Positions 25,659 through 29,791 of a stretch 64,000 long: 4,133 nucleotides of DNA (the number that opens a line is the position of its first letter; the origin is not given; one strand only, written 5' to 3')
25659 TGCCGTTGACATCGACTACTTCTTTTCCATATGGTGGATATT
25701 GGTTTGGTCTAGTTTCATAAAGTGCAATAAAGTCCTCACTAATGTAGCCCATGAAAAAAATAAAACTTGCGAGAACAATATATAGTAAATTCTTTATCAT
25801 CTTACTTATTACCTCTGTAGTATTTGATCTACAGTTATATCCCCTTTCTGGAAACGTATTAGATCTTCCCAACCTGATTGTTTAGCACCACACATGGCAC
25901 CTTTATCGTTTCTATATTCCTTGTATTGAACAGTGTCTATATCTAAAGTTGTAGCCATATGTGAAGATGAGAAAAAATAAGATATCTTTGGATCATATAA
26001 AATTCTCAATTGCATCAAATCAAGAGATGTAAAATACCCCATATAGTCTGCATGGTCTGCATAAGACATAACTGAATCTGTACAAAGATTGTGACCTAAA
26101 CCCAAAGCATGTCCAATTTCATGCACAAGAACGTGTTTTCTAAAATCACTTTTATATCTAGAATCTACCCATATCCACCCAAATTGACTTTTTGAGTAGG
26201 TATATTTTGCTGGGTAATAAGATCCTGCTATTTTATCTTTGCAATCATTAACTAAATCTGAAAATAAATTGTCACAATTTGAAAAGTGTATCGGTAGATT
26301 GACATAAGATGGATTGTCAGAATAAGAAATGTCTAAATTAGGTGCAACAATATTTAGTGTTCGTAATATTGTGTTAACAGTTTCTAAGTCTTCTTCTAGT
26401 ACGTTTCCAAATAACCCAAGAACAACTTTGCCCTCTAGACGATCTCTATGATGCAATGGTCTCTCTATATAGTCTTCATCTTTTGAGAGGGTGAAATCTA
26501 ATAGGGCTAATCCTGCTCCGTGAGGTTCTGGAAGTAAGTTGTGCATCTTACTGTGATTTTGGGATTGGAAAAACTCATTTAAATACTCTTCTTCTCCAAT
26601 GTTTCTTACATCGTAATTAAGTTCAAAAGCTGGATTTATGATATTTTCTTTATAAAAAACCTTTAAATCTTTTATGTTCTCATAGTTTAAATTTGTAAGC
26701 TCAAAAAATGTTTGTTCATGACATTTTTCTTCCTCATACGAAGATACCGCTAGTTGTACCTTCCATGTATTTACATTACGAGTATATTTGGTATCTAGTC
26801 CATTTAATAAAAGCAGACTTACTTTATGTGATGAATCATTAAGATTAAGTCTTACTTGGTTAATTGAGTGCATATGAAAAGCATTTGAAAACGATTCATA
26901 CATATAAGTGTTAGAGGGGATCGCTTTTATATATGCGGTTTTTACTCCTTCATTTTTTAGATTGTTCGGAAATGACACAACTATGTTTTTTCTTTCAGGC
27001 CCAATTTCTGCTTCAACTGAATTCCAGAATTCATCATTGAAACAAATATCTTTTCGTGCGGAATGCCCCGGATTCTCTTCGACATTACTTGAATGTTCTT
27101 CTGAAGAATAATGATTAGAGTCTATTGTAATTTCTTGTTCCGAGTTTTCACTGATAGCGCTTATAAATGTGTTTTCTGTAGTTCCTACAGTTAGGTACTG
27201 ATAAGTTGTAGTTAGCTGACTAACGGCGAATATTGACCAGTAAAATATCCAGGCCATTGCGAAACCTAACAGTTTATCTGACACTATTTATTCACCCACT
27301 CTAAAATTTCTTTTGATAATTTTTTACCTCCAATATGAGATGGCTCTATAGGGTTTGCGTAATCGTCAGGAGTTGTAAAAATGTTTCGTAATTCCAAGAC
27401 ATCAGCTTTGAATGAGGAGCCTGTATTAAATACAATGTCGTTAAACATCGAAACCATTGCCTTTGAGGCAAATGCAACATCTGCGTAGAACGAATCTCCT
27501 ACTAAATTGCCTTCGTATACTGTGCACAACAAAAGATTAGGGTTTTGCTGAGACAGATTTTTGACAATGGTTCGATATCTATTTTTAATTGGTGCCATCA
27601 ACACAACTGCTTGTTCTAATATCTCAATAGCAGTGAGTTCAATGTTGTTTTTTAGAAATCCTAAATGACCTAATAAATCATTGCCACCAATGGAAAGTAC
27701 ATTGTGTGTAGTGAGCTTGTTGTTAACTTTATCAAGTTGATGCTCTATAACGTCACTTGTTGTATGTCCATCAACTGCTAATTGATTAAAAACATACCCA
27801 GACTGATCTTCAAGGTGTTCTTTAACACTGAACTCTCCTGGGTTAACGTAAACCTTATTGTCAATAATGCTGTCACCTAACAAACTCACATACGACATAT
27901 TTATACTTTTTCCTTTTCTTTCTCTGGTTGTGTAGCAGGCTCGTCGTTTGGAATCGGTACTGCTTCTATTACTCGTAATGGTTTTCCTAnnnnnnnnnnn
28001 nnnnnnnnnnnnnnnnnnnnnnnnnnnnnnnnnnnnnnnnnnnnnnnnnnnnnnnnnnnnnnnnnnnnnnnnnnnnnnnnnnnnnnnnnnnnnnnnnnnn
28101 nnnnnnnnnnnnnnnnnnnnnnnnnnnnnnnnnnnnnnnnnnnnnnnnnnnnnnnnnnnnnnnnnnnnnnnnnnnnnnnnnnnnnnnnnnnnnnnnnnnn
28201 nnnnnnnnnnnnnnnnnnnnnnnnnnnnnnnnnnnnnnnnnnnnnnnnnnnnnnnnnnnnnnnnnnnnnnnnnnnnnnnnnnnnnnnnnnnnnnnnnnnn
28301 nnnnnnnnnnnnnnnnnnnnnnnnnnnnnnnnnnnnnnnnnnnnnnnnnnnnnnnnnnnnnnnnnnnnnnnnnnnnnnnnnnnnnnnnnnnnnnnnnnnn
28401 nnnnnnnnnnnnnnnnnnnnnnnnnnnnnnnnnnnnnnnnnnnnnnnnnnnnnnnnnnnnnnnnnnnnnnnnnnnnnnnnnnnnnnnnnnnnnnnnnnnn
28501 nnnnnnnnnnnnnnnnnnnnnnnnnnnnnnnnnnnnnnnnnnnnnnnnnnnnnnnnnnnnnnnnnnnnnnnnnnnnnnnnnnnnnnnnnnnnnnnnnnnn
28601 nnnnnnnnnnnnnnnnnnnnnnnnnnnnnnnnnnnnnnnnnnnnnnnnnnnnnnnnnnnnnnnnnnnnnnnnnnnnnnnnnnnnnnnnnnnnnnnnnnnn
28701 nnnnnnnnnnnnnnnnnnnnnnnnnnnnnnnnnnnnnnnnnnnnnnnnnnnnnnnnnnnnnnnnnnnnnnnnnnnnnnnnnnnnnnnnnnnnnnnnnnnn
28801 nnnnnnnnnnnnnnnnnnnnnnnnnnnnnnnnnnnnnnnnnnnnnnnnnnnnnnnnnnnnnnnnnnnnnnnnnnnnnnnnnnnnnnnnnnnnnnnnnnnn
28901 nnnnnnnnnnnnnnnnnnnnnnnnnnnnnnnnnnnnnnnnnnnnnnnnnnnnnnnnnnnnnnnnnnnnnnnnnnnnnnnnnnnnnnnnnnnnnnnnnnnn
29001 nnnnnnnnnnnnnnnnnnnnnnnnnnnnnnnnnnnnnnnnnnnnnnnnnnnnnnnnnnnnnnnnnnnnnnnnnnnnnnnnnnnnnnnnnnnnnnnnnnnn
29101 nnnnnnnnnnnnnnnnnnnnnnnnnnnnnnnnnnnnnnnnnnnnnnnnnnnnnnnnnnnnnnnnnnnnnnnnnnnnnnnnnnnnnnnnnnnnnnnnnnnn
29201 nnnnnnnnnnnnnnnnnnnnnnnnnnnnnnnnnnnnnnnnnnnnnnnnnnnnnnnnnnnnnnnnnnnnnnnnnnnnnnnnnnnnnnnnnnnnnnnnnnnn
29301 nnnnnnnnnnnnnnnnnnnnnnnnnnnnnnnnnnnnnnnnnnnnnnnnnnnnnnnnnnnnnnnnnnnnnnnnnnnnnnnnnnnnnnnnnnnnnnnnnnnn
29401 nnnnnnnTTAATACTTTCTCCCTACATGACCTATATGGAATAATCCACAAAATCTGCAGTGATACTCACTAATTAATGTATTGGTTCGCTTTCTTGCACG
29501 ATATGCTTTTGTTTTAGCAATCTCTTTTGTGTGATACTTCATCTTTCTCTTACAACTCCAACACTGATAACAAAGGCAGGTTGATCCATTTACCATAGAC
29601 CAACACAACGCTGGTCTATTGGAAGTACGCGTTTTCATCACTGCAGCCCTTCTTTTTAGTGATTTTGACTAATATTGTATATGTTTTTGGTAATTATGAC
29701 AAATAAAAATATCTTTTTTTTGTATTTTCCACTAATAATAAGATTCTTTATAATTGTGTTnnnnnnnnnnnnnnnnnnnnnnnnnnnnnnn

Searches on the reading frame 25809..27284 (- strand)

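Call 18: search_protein_families(library=pfam, proteins=[window:25809-27284:-], max_evalue=0.001)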
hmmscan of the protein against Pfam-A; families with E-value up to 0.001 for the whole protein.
window:25809-27284:- (491 aa): 4 families
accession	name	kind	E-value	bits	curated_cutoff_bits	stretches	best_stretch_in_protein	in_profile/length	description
PF00413.30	Peptidase_M10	-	2.9e-06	27.7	24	1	328-407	50-133/159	Matrixin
PF13582.12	Reprolysin_3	-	0.00029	21.8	22.4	0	350-398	75-122/123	Metallo-peptidase family M12B Reprolysin-like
PF11150.13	DUF2927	-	0.00039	21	26.2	1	298-435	46-192/206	Protein of unknown function (DUF2927)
PF13688.12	Reprolysin_5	-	0.00051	20.8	27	0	334-404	89-163/196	Metallo-peptidase family M12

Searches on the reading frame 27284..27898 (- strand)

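Call 18: search_protein_families(library=pfam, proteins=[window:27284-27898:-], max_evalue=0.001)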
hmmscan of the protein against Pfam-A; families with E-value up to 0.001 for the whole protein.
window:27284-27898:- (204 aa): 1 family
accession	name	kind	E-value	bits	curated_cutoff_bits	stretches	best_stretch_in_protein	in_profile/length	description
PF13472.12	Lipase_GDSL_2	-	7e-07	30.3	32.9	1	7-179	2-158/178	GDSL-like Lipase/Acylhydrolase family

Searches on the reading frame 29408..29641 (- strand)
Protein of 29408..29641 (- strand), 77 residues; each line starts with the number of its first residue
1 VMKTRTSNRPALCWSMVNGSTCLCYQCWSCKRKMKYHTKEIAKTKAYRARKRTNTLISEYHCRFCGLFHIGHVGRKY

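Call 32: search_protein_families(library=pfam, proteins=[window:29408-29641:-], max_evalue=0.01)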
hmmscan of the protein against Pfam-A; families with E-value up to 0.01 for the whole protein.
window:29408-29641:- (77 aa): 0 families
